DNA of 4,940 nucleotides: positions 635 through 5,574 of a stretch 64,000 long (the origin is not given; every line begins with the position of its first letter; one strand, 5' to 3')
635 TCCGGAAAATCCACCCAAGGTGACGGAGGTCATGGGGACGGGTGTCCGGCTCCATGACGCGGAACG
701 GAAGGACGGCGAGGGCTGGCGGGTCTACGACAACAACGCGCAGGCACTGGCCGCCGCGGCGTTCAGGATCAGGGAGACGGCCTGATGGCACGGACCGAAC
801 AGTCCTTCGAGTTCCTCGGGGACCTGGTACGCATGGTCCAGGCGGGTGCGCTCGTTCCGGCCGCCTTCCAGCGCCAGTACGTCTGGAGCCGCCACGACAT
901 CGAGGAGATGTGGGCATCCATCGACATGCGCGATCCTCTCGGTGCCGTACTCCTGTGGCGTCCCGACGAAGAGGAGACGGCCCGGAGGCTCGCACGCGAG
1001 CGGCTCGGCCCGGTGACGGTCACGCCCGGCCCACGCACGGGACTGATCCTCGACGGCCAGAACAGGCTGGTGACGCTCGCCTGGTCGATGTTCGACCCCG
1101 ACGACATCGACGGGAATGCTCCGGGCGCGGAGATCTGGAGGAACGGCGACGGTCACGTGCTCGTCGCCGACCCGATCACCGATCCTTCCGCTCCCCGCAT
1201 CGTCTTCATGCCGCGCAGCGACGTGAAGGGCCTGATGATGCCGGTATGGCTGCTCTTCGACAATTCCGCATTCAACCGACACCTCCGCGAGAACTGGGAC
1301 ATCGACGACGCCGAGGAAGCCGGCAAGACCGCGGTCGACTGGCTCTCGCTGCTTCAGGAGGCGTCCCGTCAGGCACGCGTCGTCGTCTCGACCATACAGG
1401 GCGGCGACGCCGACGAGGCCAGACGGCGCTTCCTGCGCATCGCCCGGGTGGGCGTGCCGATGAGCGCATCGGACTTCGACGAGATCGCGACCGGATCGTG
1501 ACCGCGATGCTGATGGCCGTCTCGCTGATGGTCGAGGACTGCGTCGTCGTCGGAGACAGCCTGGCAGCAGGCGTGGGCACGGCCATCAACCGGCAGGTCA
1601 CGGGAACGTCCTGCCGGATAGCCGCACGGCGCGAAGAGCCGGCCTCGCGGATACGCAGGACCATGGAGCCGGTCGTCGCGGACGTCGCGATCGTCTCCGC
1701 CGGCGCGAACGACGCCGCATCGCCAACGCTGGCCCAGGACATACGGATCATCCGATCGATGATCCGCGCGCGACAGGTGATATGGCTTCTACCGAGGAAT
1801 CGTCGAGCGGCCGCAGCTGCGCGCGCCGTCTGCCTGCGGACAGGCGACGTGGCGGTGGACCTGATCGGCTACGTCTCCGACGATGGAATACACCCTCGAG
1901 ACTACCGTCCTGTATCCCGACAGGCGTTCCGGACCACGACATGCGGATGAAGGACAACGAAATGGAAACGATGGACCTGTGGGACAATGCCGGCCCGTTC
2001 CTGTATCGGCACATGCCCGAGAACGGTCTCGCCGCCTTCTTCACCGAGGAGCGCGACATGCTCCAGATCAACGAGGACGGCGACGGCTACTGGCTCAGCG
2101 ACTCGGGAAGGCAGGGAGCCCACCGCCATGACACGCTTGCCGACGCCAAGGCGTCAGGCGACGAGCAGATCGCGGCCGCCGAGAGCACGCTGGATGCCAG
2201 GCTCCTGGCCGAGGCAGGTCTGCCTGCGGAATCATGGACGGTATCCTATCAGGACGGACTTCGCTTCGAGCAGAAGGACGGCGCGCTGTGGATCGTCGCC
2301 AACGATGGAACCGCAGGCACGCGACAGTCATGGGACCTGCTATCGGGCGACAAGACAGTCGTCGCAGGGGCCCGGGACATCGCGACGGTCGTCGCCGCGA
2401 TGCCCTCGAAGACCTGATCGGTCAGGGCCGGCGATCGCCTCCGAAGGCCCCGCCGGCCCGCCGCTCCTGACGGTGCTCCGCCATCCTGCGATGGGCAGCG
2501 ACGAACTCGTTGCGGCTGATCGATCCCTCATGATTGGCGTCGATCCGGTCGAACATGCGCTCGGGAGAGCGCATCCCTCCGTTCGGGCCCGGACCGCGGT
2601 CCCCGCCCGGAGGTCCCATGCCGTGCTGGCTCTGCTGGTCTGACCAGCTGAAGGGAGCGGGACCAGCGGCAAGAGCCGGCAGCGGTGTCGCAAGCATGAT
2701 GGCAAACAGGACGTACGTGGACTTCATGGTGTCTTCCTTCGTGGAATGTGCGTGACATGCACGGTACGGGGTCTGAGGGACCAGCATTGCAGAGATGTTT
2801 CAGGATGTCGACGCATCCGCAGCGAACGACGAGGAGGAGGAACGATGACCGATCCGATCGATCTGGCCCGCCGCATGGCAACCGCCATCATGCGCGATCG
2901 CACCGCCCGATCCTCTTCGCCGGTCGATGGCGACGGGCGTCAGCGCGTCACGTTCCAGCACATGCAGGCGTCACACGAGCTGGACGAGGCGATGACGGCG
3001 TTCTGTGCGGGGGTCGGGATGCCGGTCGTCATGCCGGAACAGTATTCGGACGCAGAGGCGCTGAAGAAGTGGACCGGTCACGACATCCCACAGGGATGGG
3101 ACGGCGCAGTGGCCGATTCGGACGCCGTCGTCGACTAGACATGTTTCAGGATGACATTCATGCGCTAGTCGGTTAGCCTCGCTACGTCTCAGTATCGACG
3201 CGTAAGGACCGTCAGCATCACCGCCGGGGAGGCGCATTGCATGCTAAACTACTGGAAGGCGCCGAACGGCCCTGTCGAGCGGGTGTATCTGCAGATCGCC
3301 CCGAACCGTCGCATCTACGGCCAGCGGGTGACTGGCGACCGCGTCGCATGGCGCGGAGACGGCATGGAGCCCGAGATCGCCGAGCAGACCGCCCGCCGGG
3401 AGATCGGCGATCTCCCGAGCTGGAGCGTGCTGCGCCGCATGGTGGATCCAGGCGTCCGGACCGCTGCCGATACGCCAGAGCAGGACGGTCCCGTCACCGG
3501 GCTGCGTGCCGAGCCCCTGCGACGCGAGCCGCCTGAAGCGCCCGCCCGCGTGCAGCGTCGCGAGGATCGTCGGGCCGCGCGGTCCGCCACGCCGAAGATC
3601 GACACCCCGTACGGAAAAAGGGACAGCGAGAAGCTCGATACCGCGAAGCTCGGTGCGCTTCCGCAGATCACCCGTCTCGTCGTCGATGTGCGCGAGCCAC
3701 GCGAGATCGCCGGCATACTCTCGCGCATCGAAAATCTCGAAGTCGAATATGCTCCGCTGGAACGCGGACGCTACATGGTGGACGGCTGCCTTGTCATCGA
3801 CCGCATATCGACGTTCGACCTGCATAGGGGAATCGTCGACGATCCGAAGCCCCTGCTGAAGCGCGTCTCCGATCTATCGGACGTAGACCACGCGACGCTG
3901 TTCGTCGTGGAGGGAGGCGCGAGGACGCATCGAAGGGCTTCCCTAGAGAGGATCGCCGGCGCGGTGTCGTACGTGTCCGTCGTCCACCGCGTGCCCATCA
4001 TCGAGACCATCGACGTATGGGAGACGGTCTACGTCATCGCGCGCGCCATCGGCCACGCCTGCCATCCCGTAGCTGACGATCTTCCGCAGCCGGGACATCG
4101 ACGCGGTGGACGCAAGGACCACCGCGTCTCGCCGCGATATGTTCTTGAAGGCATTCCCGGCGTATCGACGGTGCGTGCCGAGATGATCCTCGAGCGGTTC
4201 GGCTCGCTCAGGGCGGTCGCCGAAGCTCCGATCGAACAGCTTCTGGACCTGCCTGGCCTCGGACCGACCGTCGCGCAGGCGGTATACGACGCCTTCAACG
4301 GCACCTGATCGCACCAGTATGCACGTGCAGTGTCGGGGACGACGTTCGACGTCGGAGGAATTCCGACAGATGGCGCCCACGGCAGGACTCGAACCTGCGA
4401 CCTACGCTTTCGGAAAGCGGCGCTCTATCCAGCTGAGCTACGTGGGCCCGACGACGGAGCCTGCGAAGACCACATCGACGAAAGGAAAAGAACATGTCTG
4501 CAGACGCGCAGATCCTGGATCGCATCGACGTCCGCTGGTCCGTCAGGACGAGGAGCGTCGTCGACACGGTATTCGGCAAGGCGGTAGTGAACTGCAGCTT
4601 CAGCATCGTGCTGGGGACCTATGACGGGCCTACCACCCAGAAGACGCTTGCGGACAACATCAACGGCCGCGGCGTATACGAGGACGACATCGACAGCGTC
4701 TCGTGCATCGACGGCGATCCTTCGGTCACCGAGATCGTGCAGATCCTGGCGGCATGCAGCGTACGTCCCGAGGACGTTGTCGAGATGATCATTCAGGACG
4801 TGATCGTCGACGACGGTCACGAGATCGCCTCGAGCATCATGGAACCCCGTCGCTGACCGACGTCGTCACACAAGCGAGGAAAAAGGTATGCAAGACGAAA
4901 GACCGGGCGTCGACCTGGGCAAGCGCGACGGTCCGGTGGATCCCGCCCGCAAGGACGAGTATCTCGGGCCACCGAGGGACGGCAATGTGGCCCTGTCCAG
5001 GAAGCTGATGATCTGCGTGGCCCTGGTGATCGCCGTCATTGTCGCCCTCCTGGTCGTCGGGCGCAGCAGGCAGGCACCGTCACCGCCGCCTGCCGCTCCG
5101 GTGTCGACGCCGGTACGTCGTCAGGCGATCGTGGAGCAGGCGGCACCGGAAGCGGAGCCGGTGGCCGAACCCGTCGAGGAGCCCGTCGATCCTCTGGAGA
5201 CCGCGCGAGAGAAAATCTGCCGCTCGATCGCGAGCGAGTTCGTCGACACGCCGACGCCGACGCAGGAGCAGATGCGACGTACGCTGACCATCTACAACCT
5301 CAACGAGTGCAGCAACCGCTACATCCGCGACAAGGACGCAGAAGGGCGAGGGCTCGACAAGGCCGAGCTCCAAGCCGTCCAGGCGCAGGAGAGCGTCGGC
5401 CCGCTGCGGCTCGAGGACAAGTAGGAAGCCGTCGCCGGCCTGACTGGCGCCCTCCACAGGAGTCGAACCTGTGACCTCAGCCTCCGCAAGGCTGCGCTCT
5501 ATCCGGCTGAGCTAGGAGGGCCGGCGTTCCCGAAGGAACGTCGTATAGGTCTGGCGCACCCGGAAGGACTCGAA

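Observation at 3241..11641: XPF-ERCC1/Mus81-Eme1-like pair: one active and one apparently dead ERCC4 paralogue on a bacterial element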

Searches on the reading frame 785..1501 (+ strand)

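Call 10: search_protein_families(library=pfam, proteins=[window:785-1501:+], max_evalue=0.01)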
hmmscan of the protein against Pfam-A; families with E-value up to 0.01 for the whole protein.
window:785-1501:+ (238 aa): 1 family
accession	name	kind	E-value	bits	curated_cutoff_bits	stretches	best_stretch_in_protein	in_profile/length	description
PF03235.19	GmrSD_N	-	4.3e-13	50.3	33.2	1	12-230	2-192/199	GmrSD restriction endonuclease, N-terminal domain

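Call 79: search_protein_families(library=padloc, proteins=[window:785-1501:+], max_evalue=0.001)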
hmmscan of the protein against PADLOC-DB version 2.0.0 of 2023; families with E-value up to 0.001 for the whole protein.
window:785-1501:+ (238 aa): 5 families
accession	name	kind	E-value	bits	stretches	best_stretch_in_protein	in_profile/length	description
PDLC04709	PDC-M55C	-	4.6e-13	46.7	1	8-230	14-232/554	-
PDLC04151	HEC-05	-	1.4e-07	28.6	1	14-66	31-83/600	-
PDLC04150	HEC-05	-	2.6e-07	27.9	1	22-64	22-63/583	-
PDLC04155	HEC-06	-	0.00043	16.9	0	12-98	13-83/562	-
PDLC04154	HEC-06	-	0.00072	16.3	0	24-47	26-48/569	-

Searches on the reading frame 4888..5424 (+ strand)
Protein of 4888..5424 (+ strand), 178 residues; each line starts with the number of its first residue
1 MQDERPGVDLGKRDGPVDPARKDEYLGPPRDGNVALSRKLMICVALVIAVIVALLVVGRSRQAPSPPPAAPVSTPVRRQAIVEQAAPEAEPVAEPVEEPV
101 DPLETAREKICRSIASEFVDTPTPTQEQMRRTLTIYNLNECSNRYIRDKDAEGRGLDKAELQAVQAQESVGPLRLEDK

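Call 10: search_protein_families(library=pfam, proteins=[window:4888-5424:+], max_evalue=0.01)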
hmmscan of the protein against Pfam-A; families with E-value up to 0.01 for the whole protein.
window:4888-5424:+ (178 aa): 0 families

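Call 33: search_protein_families(library=ncbifam, proteins=[window:4888-5424:+], max_evalue=0.01)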
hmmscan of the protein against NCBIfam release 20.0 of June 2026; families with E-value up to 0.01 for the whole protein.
window:4888-5424:+ (178 aa): 0 families

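Call 79: search_protein_families(library=padloc, proteins=[window:4888-5424:+], max_evalue=0.001)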
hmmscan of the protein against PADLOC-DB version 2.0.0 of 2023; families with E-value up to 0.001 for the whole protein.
window:4888-5424:+ (178 aa): 0 families

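Call 80: search_protein_families(library=phrogs, proteins=[window:4888-5424:+], max_evalue=0.001)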
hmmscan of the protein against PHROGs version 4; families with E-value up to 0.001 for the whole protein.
window:4888-5424:+ (178 aa): 1 family
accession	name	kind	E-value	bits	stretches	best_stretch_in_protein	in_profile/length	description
phrog_30550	-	unknown function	7.4e-06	26.8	1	41-144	25-125/220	-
